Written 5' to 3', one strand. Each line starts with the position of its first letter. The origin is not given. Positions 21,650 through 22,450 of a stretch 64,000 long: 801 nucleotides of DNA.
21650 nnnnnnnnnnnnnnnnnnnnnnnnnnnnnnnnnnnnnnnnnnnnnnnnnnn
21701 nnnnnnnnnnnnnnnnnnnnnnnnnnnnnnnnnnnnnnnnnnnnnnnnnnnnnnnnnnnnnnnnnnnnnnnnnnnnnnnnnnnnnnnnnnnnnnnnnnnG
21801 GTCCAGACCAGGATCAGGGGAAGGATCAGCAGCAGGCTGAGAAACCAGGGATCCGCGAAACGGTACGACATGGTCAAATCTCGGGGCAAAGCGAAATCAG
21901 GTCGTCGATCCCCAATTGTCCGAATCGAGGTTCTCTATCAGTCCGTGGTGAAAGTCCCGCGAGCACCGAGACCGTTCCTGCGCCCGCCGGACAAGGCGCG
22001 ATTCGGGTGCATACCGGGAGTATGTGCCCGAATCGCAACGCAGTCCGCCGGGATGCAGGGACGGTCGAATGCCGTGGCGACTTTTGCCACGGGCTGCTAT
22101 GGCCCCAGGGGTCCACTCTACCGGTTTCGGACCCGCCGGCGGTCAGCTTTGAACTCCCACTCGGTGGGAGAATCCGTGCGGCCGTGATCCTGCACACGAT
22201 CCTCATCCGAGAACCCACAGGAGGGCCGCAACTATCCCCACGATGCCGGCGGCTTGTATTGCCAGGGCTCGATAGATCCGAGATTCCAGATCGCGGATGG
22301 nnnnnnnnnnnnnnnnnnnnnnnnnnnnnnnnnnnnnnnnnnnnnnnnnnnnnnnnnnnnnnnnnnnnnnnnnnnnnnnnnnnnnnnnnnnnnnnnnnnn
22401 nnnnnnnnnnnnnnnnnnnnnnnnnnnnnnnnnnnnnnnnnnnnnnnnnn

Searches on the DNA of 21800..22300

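Call 77: search_rna_families(source=window, start=21800, end=22300, threshold=evalue, max_evalue=1)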
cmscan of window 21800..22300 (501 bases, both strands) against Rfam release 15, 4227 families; matches with E-value up to 1: 2.
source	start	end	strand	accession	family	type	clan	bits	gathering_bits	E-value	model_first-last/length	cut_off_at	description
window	21977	22020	+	RF03537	Flavi_TBFV_SL6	Cis-reg;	-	16.3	38.3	0.39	1-45/45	no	Tick-borne Flavivirus short stem-loop SL6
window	21999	22035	-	RF02353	BjrC68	Gene; sRNA;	-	14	39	0.65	10-43/82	no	Bradyrhizobiaceae sRNA BjrC68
